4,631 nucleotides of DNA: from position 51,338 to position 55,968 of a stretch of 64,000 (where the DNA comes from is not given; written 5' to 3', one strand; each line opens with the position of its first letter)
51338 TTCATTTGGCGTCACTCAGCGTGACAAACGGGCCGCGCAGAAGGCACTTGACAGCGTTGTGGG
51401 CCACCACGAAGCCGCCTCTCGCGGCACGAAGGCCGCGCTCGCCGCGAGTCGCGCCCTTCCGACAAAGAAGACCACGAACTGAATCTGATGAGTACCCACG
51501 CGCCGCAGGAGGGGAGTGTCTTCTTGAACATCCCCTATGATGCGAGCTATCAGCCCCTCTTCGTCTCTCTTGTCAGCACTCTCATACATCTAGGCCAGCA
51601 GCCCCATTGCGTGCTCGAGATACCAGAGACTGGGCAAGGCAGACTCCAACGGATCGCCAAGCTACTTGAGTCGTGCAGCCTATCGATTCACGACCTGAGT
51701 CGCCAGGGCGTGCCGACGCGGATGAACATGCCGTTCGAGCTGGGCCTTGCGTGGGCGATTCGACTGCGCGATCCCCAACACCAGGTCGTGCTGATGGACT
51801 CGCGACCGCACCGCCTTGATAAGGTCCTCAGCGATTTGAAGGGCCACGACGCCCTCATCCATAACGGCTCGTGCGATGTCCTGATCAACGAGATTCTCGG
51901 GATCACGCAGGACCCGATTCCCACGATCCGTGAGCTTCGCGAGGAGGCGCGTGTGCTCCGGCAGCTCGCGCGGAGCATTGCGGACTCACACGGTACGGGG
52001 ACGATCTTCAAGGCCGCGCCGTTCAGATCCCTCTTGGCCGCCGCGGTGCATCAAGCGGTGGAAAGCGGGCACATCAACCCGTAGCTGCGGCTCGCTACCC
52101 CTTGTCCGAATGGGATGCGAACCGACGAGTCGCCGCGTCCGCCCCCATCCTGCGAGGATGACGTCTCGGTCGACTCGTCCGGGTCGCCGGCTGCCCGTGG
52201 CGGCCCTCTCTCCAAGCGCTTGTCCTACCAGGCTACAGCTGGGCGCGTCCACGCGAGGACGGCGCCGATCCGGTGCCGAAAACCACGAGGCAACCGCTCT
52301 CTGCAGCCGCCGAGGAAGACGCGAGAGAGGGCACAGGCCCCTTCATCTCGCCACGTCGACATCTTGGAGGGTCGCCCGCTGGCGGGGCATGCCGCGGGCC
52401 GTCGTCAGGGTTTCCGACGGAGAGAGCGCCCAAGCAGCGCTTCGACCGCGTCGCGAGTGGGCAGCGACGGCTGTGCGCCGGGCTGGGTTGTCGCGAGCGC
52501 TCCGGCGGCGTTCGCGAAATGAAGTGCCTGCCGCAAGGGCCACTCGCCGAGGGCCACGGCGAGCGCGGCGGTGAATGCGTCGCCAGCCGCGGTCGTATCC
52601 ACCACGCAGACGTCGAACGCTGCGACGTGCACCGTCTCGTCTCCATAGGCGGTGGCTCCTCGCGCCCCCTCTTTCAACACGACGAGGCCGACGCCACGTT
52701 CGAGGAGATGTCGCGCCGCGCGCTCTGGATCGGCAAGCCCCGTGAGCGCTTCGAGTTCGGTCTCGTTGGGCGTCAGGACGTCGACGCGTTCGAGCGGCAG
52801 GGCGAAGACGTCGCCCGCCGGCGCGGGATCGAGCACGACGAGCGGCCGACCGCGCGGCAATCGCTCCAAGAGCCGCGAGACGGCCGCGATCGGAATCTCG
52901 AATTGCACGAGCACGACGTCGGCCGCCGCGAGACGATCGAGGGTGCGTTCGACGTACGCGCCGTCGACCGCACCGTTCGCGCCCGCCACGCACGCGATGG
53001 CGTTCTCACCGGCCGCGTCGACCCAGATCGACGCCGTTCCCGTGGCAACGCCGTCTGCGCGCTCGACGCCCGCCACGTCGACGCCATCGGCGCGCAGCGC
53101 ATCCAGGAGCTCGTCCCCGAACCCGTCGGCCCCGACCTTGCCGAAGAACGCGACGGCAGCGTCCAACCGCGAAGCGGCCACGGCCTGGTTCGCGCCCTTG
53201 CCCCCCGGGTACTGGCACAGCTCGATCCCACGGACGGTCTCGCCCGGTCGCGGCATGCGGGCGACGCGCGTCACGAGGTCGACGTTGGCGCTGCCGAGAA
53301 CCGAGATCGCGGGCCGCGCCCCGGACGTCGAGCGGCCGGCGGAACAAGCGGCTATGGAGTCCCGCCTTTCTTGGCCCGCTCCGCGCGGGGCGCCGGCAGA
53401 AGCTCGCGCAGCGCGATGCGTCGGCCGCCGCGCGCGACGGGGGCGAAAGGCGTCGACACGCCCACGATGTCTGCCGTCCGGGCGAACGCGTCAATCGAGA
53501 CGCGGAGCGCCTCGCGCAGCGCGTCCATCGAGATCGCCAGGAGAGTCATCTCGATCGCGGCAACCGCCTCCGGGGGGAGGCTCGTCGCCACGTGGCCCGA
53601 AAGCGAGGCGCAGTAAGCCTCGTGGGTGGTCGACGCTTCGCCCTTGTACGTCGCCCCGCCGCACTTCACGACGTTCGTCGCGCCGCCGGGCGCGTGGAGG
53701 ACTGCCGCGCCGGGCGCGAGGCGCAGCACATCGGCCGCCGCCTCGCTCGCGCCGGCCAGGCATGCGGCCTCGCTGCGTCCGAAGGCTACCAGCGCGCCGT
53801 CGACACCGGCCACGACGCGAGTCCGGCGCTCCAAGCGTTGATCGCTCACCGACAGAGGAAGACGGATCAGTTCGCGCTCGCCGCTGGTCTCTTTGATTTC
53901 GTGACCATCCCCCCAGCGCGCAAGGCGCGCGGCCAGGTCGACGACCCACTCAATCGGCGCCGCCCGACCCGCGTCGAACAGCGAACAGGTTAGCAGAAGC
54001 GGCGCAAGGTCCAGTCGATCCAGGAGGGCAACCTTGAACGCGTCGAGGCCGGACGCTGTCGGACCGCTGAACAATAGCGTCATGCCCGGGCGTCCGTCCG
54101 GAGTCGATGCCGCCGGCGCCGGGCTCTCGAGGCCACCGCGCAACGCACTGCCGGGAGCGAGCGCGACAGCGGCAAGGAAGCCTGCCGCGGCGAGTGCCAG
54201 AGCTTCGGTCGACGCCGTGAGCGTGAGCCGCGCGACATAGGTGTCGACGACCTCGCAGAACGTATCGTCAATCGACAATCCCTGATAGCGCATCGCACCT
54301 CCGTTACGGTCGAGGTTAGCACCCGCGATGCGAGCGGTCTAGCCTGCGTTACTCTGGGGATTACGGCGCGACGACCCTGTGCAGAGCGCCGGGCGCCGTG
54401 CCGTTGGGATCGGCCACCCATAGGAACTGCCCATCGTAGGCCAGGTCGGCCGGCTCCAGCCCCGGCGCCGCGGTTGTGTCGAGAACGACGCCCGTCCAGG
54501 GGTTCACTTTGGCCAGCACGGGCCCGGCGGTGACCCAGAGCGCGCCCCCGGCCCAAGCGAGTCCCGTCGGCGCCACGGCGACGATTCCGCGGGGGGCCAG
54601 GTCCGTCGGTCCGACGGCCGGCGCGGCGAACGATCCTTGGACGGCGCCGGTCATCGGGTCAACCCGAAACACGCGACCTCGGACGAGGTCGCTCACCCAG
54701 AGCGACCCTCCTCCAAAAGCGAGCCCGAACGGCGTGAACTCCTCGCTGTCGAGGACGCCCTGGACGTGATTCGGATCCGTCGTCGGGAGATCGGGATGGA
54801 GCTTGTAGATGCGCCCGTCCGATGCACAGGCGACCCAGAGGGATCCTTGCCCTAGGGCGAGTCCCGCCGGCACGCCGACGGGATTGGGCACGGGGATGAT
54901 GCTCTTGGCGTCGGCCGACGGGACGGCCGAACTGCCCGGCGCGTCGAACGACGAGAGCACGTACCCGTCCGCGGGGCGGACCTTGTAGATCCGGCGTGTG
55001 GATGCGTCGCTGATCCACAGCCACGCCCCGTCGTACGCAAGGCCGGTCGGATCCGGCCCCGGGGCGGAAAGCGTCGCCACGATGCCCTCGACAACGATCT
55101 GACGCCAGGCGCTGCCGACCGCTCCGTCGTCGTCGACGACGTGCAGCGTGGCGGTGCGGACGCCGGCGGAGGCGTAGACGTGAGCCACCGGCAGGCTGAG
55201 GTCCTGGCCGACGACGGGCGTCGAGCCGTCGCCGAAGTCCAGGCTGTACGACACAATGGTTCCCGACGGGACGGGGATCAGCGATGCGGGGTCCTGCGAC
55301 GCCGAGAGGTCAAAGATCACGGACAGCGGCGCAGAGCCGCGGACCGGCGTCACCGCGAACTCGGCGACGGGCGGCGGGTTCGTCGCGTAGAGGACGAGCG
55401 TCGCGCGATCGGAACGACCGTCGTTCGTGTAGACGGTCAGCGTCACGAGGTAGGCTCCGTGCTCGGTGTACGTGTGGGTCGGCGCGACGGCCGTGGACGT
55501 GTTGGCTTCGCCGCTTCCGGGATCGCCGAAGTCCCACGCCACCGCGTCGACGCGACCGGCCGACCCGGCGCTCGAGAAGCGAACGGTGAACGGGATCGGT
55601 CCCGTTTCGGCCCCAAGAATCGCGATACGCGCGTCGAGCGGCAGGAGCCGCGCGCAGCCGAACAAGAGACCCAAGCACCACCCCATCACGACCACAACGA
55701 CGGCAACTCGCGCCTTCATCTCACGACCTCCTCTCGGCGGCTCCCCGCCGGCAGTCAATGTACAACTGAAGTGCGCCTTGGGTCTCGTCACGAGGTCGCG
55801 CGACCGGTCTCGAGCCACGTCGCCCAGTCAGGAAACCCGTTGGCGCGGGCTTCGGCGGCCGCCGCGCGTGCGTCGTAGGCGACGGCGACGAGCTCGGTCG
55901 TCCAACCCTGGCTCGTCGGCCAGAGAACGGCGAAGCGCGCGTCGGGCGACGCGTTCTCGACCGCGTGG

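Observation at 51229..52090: A ~0.86-kb low-GC two-gene insert carrying a TIR-like protein and a lysine-rich mini-protein sits between aor and rbsK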

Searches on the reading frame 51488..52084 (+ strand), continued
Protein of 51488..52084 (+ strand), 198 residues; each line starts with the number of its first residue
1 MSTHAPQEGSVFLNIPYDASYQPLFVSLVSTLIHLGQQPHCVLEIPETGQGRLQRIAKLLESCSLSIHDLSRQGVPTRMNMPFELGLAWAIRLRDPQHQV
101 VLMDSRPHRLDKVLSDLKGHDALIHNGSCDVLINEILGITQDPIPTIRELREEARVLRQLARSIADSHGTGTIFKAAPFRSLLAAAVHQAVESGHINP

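Call 94: fold_search(model_id=the predicted structure, library=viral)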
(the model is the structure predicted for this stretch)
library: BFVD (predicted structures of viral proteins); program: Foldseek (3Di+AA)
matches with E <= 10: 811; with E <= 0.001: 0
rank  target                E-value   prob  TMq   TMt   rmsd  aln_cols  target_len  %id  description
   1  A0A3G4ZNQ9            2.0e-03  1.00  0.52  0.45  16.7       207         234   12  CD-NTase-associated protein 12/Pycsar effector protein TIR domain-containing protein [Terrestrivirus sp.]
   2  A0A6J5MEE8            3.8e-03  1.00  0.45  0.61   4.4       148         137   14  Nucleoside 2-deoxyribosyltransferase [uncultured Caudovirales phage]
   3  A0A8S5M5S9            4.0e-03  1.00  0.44  0.56   6.9       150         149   15  Nucleoside 2-deoxyribosyltransferase [Podoviridae sp. ctaNW81]
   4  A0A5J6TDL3            4.7e-03  1.00  0.38  0.25   8.0       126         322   18  Uncharacterized protein [Mycobacterium phage MalagasyRose]
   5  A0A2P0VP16            5.3e-03  1.00  0.42  0.10  13.9       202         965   10  TIR/WD40 domain-containing protein [Tetraselmis virus 1]
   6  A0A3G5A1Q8            5.9e-03  1.00  0.45  0.57  12.3       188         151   14  Nucleoside 2-deoxyribosyltransferase [Harvfovirus sp.]
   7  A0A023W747            9.0e-03  1.00  0.36  0.32   4.5       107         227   16  Nucleoside deoxyribosyltransferase [Mycobacterium phage ZoeJ]
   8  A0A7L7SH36            1.5e-02  1.00  0.48  0.61   4.3       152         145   17  Deoxyuridine triphosphatase [Gordonia phage Archimedes]
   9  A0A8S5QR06            1.5e-02  0.89  0.35  0.26  24.0       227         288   11  CMP/hydroxymethyl CMP hydrolase [Caudovirales sp. ctkvU4]
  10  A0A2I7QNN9            1.6e-02  0.96  0.38  0.40  10.0       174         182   16  (no name in the UniProt tables at hand)
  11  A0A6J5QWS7            1.6e-02  0.89  0.32  0.22  16.0       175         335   15  Uncharacterized protein [uncultured Caudovirales phage]
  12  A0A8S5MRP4            1.8e-02  1.00  0.51  0.35  20.9       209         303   12  CMP/hydroxymethyl CMP hydrolase [Siphoviridae sp. ctD6g5]
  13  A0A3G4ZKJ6            1.9e-02  1.00  0.50  0.32  17.4       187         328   13  Uncharacterized protein [Terrestrivirus sp.]
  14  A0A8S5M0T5            1.9e-02  0.72  0.28  0.30  22.4       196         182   11  DUF4406 domain-containing protein [Siphoviridae sp. ctLAw30]
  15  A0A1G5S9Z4            2.1e-02  1.00  0.39  0.37   3.6       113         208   16  (no name in the UniProt tables at hand)
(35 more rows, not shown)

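Call 107: search_protein_families(library=pfam, proteins=[L099:423-641:+, L096:5746-5997:+, L097:5744-5992:+, L098:5657-6001:+, L101:5681-5983:+, L095:5683-5970:+, L102:4678-4971:+, L104:4733-4969:+], max_evalue=0.01)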
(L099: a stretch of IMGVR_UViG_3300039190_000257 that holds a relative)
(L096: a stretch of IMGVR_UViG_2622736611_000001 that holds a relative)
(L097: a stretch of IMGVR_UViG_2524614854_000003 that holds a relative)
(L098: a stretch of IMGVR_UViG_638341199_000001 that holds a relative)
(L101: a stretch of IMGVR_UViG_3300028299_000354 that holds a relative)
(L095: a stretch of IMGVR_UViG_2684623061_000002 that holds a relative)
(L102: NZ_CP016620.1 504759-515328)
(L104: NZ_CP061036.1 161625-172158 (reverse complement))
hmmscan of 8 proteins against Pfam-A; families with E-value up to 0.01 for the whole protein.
L099:423-641:+ (73 aa): 1 family
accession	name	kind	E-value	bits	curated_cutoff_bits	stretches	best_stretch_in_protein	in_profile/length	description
PF09954.14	DUF2188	-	2.4e-17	63.2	22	1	10-69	1-62/62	Uncharacterized protein conserved in bacteria (DUF2188)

L096:5746-5997:+ (84 aa): 1 family
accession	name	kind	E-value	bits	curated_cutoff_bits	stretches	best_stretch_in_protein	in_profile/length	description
PF09954.14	DUF2188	-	8.7e-07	29.4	22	1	24-79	2-58/62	Uncharacterized protein conserved in bacteria (DUF2188)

L097:5744-5992:+ (83 aa): 1 family
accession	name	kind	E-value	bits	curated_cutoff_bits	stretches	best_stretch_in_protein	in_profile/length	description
PF09954.14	DUF2188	-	6.5e-16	58.7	22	1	11-68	1-59/62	Uncharacterized protein conserved in bacteria (DUF2188)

L098:5657-6001:+ (115 aa): 1 family
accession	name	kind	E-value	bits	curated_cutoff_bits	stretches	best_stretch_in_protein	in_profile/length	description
PF09954.14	DUF2188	-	3e-24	85.4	22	1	47-106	1-62/62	Uncharacterized protein conserved in bacteria (DUF2188)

L101:5681-5983:+ (101 aa): 1 family
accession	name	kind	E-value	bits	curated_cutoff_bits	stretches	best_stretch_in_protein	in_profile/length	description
PF09954.14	DUF2188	-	4.2e-17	62.5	22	1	38-97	1-62/62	Uncharacterized protein conserved in bacteria (DUF2188)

L095:5683-5970:+ (96 aa): 0 families

L102:4678-4971:+ (98 aa): 0 families

L104:4733-4969:+ (79 aa): 0 families

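Call 110: search_protein_families(library=pfam, proteins=[L097:50-1420:+, L097:1526-2161:+, L097:2383-3378:+, L097:3426-4295:+, L097:4320-4877:+, L097:5006-5713:+, L097:6684-7520:+, L097:7555-8361:+, L097:9326-10378:+, L097:10824-11327:+], max_evalue=0.001)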
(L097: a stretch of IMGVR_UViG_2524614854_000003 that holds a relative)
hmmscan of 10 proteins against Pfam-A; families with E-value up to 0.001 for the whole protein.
L097:50-1420:+ (457 aa): 1 family
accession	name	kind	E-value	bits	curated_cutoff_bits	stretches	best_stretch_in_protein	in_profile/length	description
PF07693.20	KAP_NTPase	-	5e-25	88.8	20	1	2-280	32-275/293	KAP family P-loop domain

L097:1526-2161:+ (212 aa): 1 family
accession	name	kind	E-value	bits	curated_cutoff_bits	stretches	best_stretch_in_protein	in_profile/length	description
PF00565.23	SNase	-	6.5e-28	97.8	21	1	45-140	1-106/107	Staphylococcal nuclease homologue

L097:2383-3378:+ (332 aa): 1 family
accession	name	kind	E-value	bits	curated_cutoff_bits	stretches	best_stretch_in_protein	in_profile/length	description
PF13271.11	DUF4062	-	1.9e-17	63.6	24.7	1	18-102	1-79/82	Domain of unknown function (DUF4062)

L097:3426-4295:+ (290 aa): 1 family
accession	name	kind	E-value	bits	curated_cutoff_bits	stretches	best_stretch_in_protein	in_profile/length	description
PF20016.6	ThsA_Macro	-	2e-55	187.8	25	1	84-272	1-183/183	Thoeris protein ThsA, Macro domain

L097:4320-4877:+ (186 aa): 1 family
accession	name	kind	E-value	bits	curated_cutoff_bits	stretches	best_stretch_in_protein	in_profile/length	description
PF08937.16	ThsB_TIR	-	4.8e-17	62.6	21.2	1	15-116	5-97/100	Thoeris protein ThsB, TIR-like domain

L097:5006-5713:+ (236 aa): 1 family
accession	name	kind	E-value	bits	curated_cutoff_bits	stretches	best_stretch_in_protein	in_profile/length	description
PF13676.11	TIR_2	-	3.8e-09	37.5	28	1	63-108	1-46/122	TIR domain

L097:6684-7520:+ (279 aa): 1 family
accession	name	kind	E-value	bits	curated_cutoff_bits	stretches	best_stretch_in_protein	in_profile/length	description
PF20016.6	ThsA_Macro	-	1.5e-46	158.9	25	1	87-260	3-183/183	Thoeris protein ThsA, Macro domain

L097:7555-8361:+ (269 aa): 1 family
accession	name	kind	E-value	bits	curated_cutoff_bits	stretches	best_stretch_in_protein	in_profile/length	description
PF13676.11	TIR_2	-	1.8e-06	28.9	28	1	3-95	1-92/122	TIR domain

L097:9326-10378:+ (351 aa): 0 families

L097:10824-11327:+ (168 aa): 0 families

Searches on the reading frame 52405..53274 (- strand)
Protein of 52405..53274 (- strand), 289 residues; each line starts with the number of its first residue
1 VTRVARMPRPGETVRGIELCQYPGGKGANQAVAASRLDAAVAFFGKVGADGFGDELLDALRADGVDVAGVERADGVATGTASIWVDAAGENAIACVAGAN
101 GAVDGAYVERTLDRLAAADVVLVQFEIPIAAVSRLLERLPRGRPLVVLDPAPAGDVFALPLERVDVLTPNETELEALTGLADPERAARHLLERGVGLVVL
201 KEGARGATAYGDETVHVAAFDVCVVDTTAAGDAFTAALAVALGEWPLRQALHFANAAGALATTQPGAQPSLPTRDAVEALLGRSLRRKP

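Call 102: search_protein_families(library=pfam, proteins=[window:52405-53274:-], max_evalue=0.00001)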
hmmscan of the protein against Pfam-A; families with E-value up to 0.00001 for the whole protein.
window:52405-53274:- (289 aa): 1 family
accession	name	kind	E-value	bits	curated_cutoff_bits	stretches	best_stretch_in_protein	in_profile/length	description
PF00294.29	PfkB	-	9.4e-58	196.4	25.8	1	10-274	22-302/302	pfkB family carbohydrate kinase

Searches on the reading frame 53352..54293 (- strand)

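Call 102: search_protein_families(library=pfam, proteins=[window:53352-54293:-], max_evalue=0.00001)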
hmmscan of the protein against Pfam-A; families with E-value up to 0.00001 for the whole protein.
window:53352-54293:- (313 aa): 2 families
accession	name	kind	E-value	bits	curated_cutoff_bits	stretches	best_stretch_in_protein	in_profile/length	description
PF01913.23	FTR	-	6e-18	65.6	27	1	1-147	1-142/142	Formylmethanofuran-tetrahydromethanopterin formyltransferase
PF02741.20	FTR_C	-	2.9e-12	47.3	25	1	154-280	5-131/149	FTR, proximal lobe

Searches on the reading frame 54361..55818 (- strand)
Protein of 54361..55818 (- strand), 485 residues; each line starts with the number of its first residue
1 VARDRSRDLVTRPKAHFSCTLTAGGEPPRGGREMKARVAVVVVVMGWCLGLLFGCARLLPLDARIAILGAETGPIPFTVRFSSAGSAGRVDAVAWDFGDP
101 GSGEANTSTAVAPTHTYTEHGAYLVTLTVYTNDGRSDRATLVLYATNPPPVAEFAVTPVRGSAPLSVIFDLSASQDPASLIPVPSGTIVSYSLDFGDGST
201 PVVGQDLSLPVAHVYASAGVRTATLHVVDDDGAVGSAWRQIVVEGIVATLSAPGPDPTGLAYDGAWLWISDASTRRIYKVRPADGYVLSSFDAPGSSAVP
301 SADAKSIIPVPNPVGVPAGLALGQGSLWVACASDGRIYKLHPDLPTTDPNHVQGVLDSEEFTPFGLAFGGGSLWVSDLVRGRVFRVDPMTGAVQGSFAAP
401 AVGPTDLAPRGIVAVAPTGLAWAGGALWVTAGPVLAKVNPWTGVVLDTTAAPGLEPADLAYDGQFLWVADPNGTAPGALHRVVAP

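Call 102: search_protein_families(library=pfam, proteins=[window:54361-55818:-], max_evalue=0.00001)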
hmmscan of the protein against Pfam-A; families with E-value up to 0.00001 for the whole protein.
window:54361-55818:- (485 aa): 2 families
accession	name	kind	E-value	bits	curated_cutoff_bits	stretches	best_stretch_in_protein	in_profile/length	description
PF18911.6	PKD_4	-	2.1e-25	89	27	2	70-140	15-80/85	PKD domain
PF00801.26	PKD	-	1.6e-18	66.9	23.5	2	78-140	16-76/80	PKD domain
